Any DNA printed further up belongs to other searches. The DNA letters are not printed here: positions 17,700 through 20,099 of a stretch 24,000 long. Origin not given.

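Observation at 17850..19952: Stand-alone ATPase-Toprim fusion (OLD/PARIS-like) as a candidate single-gene defence system in a thaumarchaeon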

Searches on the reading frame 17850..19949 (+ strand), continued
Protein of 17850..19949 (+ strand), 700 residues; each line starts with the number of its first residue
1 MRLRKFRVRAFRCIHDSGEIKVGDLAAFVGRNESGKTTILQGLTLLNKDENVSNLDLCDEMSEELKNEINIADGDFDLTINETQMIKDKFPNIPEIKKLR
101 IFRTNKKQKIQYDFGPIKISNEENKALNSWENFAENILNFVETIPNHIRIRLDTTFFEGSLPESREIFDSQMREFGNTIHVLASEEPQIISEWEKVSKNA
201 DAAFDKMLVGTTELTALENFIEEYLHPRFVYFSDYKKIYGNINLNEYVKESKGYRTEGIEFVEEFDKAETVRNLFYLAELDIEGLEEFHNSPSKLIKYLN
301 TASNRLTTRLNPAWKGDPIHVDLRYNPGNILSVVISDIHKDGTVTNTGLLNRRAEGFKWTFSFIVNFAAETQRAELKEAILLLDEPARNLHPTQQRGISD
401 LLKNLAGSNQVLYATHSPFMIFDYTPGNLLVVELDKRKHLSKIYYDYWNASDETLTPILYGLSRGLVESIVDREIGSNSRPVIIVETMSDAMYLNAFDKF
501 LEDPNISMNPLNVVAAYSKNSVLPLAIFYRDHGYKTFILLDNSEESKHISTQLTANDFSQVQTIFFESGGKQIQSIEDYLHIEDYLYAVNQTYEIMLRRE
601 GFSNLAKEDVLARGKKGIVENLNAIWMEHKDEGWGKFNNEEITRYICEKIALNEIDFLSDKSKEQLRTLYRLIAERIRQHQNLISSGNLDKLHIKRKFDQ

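Call 24: list_cluster_members(proteins=[P0121, P0122, P0123, P0125, P0131, P0135, P0155, P0157, P0169, P0185])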
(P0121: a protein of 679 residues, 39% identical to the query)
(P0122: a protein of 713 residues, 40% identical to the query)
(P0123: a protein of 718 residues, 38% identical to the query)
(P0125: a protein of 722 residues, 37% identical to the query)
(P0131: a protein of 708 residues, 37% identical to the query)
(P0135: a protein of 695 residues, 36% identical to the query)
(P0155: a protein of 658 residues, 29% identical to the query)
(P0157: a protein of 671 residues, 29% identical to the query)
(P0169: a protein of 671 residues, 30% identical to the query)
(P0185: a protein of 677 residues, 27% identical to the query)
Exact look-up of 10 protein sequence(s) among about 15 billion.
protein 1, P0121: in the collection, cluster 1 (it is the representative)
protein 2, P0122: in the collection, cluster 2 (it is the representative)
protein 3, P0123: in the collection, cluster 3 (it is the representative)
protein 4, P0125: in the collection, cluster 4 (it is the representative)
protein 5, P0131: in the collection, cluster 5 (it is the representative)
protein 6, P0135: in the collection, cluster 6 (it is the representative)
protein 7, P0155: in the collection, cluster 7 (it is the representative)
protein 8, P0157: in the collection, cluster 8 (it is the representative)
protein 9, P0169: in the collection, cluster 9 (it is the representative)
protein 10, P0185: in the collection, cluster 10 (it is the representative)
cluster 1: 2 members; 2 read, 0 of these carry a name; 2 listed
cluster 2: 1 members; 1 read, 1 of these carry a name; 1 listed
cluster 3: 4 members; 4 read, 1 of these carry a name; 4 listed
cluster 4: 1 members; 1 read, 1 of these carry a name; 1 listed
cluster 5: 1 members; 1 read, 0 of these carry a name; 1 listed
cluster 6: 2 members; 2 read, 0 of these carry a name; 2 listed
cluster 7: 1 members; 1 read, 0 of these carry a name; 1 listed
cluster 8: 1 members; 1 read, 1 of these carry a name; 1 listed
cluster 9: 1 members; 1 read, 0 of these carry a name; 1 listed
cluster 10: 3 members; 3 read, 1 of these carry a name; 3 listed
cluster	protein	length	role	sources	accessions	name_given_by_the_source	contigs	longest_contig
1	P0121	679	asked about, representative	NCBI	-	-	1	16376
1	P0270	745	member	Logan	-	-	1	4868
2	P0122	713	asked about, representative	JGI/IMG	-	AAA ATPase domain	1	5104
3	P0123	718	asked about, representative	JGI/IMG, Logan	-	hypothetical protein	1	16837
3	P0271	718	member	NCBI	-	-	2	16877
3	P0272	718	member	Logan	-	-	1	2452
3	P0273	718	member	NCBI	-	-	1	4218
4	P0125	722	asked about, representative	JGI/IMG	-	hypothetical protein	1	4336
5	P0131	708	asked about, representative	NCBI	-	-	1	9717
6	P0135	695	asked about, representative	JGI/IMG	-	-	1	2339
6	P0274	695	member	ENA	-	-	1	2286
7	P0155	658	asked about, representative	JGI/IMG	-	-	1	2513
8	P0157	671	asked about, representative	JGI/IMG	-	predicted ATP-dependent endonuclease of OLD family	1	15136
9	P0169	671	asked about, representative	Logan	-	-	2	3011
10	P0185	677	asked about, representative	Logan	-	-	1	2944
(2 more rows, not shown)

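Call 26: find_homologous_proteins(query=A2)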
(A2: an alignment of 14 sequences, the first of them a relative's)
Query A2 (14 sequences) (679 aa, profile of the alignment): 3880 proteins with E <= 0.001 among 8000 candidates; the best 120 are listed.
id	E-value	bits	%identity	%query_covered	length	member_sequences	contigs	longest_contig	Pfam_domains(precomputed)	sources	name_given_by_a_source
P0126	0.0e+0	1013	39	97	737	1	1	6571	PF11398.15,PF13175.13,PF02463.26,PF13304.13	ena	-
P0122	1.7e-294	997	41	96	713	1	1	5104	PF11398.15,PF13175.13,PF13304.13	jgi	jgi:AAA ATPase domain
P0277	7.1e-294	995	39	97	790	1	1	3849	PF11398.15,PF13175.13,PF02463.26,PF13304.13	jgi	jgi:hypothetical protein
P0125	1.6e-287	974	37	98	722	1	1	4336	PF11398.15,PF13175.13,PF13304.13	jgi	jgi:hypothetical protein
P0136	9.6e-285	965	37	97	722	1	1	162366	PF11398.15,PF13175.13,PF13304.13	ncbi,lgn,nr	ncbi:MAG: AAA family ATPase [Methylacidiphilales bacterium]|nr:AAA family ATPase [Candidatus Methyla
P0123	8.3e-282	955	38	97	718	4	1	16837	PF11398.15,PF13175.13,PF13304.13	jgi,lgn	jgi:hypothetical protein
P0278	6.8e-278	942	37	97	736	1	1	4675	PF11398.15,PF13175.13,PF13304.13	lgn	-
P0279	7.6e-277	939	41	97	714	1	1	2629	PF13175.13,PF13304.13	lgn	-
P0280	1.3e-276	938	36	97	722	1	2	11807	PF11398.15,PF13175.13,PF02463.26,PF13304.13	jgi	jgi:predicted ATP-dependent endonuclease of OLD family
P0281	3.3e-276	937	41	96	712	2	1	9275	PF11398.15,PF13175.13,PF13304.13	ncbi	ncbi:MAG: AAA family ATPase [Candidatus Acidiferrales bacterium]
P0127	3.2e-275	934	40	97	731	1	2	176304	PF13175.13,PF13476.13,PF02463.26,PF13304.13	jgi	jgi:hypothetical protein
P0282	1.4e-273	928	41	96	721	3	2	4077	PF11398.15,PF13175.13,PF13304.13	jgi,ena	-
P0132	3.9e-269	913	33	96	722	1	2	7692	PF13175.13,PF13304.13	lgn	-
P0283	2.6e-267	907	41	99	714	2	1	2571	PF11398.15,PF13175.13,PF13304.13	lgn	-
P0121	5.5e-266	903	100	100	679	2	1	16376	PF13175.13,PF13304.13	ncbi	-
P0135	3.9e-254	864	37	100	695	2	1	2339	PF13175.13,PF02463.26,PF13304.13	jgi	-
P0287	5.5e-238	811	38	97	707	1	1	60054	PF11398.15,PF13175.13,PF02463.26,PF13304.13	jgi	jgi:AAA ATPase domain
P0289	1.5e-225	769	38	93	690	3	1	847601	PF13175.13,PF13304.13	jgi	-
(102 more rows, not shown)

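Call 28: find_encoding_contigs(protein=P0121, flank=8000, max_places=2)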
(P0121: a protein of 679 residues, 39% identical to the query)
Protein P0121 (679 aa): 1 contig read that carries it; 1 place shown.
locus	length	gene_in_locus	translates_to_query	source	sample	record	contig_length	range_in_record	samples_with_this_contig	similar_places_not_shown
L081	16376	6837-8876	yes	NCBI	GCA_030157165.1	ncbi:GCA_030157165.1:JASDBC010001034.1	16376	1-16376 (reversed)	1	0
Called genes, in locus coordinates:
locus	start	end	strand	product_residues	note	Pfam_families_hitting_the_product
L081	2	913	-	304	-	?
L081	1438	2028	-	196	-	PF25213:HVO_A0261_N (weak)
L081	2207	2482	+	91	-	-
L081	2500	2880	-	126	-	-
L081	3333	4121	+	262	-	PF01884:PcrB, PF00478:IMPDH (faint)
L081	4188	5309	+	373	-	PF25924:MJECL33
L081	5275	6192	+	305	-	PF27326:MJECL32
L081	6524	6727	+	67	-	-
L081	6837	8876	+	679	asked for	PF13175:AAA_15, PF13304:AAA_21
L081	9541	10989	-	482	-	-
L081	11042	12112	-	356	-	-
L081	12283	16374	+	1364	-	?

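Call 30: find_encoding_contigs(protein=P0136, flank=8000, max_places=1)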
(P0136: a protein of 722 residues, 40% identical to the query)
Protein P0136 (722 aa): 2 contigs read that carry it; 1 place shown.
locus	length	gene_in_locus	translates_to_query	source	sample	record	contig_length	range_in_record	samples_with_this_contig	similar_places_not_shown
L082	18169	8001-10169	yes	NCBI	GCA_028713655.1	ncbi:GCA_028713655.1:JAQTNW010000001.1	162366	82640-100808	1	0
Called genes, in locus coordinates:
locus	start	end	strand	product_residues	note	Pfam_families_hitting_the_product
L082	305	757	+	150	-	PF01797:Y1_Tnp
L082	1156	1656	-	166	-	PF01475:FUR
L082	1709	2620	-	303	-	PF00126:HTH_1, PF03466:LysR_substrate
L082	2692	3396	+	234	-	PF01168:Ala_racemase_N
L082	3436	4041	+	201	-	PF02245:Pur_DNA_glyco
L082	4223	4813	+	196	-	PF19502:DUF6036 (weak)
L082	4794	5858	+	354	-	-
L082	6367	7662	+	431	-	PF22022:Phage_int_M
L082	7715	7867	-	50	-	-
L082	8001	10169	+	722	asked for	PF11398:DUF2813 (faint), PF13175:AAA_15, PF13304:AAA_21, PF13175:AAA_15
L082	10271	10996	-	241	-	PF00005:ABC_tran, PF13304:AAA_21 (faint)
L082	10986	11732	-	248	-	PF13476:AAA_23, PF02463:SMC_N (weak), PF13175:AAA_15 (faint), PF00005:ABC_tran, PF13304:AAA_21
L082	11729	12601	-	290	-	PF02653:BPD_transp_2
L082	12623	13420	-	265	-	PF13489:Methyltransf_23, PF13847:Methyltransf_31 (weak), PF08241:Methyltransf_11, PF08242:Methyltransf_12, PF13649:Methyltransf_25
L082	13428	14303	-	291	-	PF02653:BPD_transp_2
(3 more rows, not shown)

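Call 31: find_encoding_contigs(protein=P0127, flank=8000, max_places=1)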
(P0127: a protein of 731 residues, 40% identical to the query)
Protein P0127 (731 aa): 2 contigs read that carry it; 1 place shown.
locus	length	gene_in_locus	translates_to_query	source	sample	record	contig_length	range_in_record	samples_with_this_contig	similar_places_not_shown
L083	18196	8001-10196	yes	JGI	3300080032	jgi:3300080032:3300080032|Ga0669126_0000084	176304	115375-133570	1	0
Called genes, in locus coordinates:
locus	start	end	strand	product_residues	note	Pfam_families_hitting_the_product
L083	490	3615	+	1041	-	PF01935:DUF87 (faint)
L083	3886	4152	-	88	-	-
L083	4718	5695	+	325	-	PF06114:Peptidase_M78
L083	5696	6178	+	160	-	PF14367:DUF4411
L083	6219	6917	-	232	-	-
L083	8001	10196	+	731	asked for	PF02463:SMC_N (faint), PF13175:AAA_15, PF13476:AAA_23 (weak), PF13304:AAA_21, PF13175:AAA_15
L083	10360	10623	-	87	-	-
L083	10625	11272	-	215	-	-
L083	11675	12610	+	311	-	PF00145:DNA_methylase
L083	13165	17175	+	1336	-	PF00271:Helicase_C (weak)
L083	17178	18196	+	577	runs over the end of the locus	PF09369:MZB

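Call 45: predict_structure(alignment_id=A3)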
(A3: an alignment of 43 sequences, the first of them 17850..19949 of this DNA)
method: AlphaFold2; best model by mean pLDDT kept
length: 700 residues; sequences in the alignment: 43
mean_pLDDT: 82.6   pTM: 0.54
mean pLDDT of the five models: 82.6, 81.2, 81.1, 80.3, 77.9
residues with pLDDT >= 90: 208; 70-90: 405; 50-70: 53; < 50: 34
segments of 3 or more residues with pLDDT < 50: 257-262, 463-477, 688-700
pLDDT, mean of each block of 10 residues (from residue 1): 93 88 90 89 90 75 83 94 90 90 89 86 69 83 85 85 84 89 86 84 75 86 91 80 84 55 65 88 81 87 90 81 87 90 88 85 84 75 84 81 86 87 79 82 70 56 45 49 90 88 64 83 84 85 91 89 89 92 95 91 91 90 93 91 93 88 90 87 62 37
secondary structure, 60 per line:
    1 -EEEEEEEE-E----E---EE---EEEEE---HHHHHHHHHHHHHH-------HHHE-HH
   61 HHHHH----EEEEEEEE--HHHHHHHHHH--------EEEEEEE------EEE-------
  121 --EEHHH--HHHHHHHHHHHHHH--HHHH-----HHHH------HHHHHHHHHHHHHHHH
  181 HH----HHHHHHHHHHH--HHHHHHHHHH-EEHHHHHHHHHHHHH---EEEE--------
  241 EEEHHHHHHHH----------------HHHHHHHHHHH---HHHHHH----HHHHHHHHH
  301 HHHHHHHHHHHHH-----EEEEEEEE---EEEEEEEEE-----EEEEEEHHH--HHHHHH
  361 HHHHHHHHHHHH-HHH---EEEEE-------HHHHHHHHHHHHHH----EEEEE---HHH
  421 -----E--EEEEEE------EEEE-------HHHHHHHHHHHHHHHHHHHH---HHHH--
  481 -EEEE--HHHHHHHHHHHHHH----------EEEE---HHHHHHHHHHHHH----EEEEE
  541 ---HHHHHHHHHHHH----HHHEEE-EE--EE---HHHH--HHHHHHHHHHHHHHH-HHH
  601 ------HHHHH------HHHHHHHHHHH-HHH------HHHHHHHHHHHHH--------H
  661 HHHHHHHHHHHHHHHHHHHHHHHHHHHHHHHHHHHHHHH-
elements in order (helices of 4 or more, strands of 3 or more residues): E2-9 E25-29 H33-46 H59-65 E70-77 H80-89 E98-104 E111-113 H130-143 H146-149 H155-158 H165-182 H187-197 H200-209 H213-225 E229-232 E241-243 H244-251 H268-278 H282-287 H292-313 E319-326 E330-338 E344-349 H355-372 E380-384 H392-405 E410-414 E429-434 E441-444 H452-471 H475-478 E482-485 H488-501 E512-515 H519-531 E536-540 H544-555 E563-565 H576-579 H582-596 H607-611 H618-628 H639-651 H660-699

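Call 47: fold_search(model_id=the predicted structure, library=pdb)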
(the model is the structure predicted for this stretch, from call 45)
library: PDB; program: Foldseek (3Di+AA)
matches with E <= 10: 1270; with E <= 0.001: 197
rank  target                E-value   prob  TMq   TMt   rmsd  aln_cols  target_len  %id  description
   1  6p74                  3.0e-13  1.00  0.26  0.34  19.7       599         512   14  OLD nuclease from Thermus Scotoductus (released 2020-01-29)
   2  8x5i_D                2.5e-10  1.00  0.30  0.36  19.5       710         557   12  Structure of ATP/Mg2+ bound Gabija GajA (released 2024-02-28)
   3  6wge_B                1.6e-09  1.00  0.26  0.36  32.2       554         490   14  Cryo-EM structure of human Cohesin-NIPBL-DNA complex without STAG1 (released 2020-05-20)
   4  8u7i_A                1.6e-09  1.00  0.29  0.32  20.6       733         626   12  Structure of the phage immune evasion protein Gad1 bound to the Gabija GajAB complex (released 2023-11-22)
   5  8x5i_B                1.7e-09  1.00  0.27  0.32  22.0       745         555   13  Structure of ATP/Mg2+ bound Gabija GajA (released 2024-02-28)
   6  8eea_C                5.9e-09  1.00  0.26  0.39  16.2       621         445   12  Structure of E.coli Septu (PtuAB) complex (released 2023-12-27)
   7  9n6b_A                5.9e-09  1.00  0.26  0.33  21.6       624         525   13  Structure of the retron IA complex with HNH nuclease in the "up" orientation (released 2025-04-23)
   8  9n6b_B                6.9e-09  1.00  0.27  0.35  19.6       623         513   12  Structure of the retron IA complex with HNH nuclease in the "up" orientation (released 2025-04-23)
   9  9nnk_C                7.7e-09  1.00  0.29  0.35  16.0       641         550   13  Cryo-EM structure of Retron-displaced free PtuAB complex, PtuA:PtuB (4:2) (released 2025-10-08)
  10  8sm3_A                7.7e-09  1.00  0.27  0.33  19.8       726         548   12  Structure of Bacillus cereus VD045 Gabija GajA-GajB Complex (released 2023-11-22)
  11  9kk2_E                9.1e-09  1.00  0.27  0.36  16.3       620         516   13  Cryo-EM structure of the Retron-Eco7 complex (state 5) (released 2025-11-12)
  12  8eea_D                9.6e-09  1.00  0.29  0.41  15.9       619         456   12  Structure of E.coli Septu (PtuAB) complex (released 2023-12-27)
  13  9kjy_E                9.6e-09  1.00  0.28  0.36  16.1       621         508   13  Cryo-EM structure of the Retron-Eco7 complex (state 2) (released 2025-11-12)
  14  9n69_A                9.6e-09  1.00  0.26  0.33  16.5       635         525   11  Structure of the retron IA complex with HNH nuclease in the "down" orientation (released 2025-04-23)
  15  7w1m_B                1.1e-08  1.00  0.23  0.29  36.0       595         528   14  Cryo-EM structure of human cohesin-CTCF-DNA complex (released 2023-05-31)
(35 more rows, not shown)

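Call 51: find_encoding_contigs(protein=P0289, flank=8000, max_places=1)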
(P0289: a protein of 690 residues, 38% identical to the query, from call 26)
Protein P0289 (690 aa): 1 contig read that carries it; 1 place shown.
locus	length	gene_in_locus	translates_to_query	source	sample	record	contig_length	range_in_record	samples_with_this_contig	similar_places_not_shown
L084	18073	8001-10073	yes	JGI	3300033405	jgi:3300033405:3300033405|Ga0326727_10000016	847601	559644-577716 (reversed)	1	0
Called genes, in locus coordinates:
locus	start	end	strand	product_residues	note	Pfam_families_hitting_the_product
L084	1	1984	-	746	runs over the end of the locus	PF17764:PriA_3primeBD, PF00270:DEAD, PF04851:ResIII, PF18319:Zn_ribbon_PriA, PF00271:Helicase_C, PF18074:PriA_C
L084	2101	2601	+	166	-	PF00702:Hydrolase, PF13419:HAD_2, PF13242:Hydrolase_like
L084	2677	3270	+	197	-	PF01464:SLT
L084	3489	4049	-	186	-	-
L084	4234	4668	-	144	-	-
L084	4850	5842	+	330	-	-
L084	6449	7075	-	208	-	PF06114:Peptidase_M78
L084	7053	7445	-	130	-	-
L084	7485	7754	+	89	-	-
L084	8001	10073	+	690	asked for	PF13175:AAA_15, PF13304:AAA_21 (weak)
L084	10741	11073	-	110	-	-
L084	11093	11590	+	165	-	-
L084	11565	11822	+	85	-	-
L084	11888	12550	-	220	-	PF00702:Hydrolase, PF12710:HAD (weak), PF13419:HAD_2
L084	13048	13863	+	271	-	-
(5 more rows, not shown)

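Call 52: find_encoding_contigs(protein=P0287, flank=8000, max_places=1)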
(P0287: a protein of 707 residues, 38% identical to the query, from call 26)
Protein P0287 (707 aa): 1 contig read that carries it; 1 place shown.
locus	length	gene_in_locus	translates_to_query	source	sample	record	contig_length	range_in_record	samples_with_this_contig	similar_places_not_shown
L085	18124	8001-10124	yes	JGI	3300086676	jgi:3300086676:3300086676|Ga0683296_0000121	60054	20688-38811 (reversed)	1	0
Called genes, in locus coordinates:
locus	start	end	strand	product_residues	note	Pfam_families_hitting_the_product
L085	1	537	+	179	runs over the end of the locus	-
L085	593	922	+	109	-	PF13620:CarboxypepD_reg (weak)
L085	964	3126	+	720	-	PF00136:DNA_pol_B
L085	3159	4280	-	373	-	PF01594:AI-2E_transport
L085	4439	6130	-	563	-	PF07719:TPR_2 (faint), PF13432:TPR_16 (faint)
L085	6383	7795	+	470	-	-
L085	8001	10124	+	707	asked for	PF02463:SMC_N (faint), PF11398:DUF2813 (faint), PF13175:AAA_15, PF13304:AAA_21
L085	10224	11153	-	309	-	PF12704:MacB_PCD, PF02687:FtsX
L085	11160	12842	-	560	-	PF12704:MacB_PCD, PF02687:FtsX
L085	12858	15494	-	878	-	PF12704:MacB_PCD, PF02687:FtsX, PF12704:MacB_PCD, PF02687:FtsX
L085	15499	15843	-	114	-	PF03551:PadR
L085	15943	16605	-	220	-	PF09601:DUF2459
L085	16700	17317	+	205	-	-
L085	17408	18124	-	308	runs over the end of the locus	PF13409:GST_N_2 (weak), PF13410:GST_C_2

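Call 59: search_solved_structures(query=A1, max_evalue=0.01, show_alignments=0)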
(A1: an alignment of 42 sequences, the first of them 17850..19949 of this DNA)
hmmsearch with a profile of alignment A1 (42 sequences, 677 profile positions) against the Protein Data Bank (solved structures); distinct sequences matched with E-value up to 0.01: 44.
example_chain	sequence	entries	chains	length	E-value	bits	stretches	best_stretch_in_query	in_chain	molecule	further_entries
6p74_A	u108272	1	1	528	1.1e-24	90.7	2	383-538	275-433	Putative ATP-dependent endonuclease of the OLD family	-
8ee4_A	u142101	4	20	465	4.8e-13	52.2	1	377-438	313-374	PtuA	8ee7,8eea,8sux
22bu_B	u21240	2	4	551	5.1e-10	42.2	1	379-438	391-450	AAA family ATPase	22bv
9n69_A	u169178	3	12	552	6.5e-10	41.8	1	379-435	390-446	AAA family ATPase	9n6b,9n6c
5f3w_B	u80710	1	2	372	2.5e-09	39.9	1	1-214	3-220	DNA double-strand break repair Rad50 ATPase,DNA double-strand break repair Rad50 ATPase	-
4nck_A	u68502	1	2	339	3.1e-09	39.6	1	1-43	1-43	DNA double-strand break repair Rad50 ATPase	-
3aux_A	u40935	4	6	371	5e-09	38.9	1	1-214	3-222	DNA double-strand break repair rad50 ATPase | DNA double-strand break repair Rad50 ATPase,DNA double-strand break repair Rad50 ATPase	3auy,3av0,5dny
9kjx_B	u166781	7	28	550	6.1e-09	38.6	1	378-436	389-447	AAA family ATPase | Retron I-A effector PtuA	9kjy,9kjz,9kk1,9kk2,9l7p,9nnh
4nch_A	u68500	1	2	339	7.7e-09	38.3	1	1-43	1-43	DNA double-strand break repair Rad50 ATPase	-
4nci_A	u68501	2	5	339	1.4e-08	37.5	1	1-43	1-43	DNA double-strand break repair Rad50 ATPase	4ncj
9vkz_A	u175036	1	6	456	1.5e-08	37.4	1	379-423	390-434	Retron Ec78 probable ATPase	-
9nnk_C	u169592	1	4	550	1.5e-08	37.3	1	377-436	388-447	Retreon I-A effector PtuA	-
3qkt_A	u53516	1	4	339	1.5e-08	37.3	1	1-43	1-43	DNA double-strand break repair rad50 ATPase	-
9vh1_D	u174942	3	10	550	1.8e-08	37.1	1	379-426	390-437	Retron Ec78 probable ATPase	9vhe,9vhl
22et_E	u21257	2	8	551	3.5e-08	36.1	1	380-438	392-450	PtuA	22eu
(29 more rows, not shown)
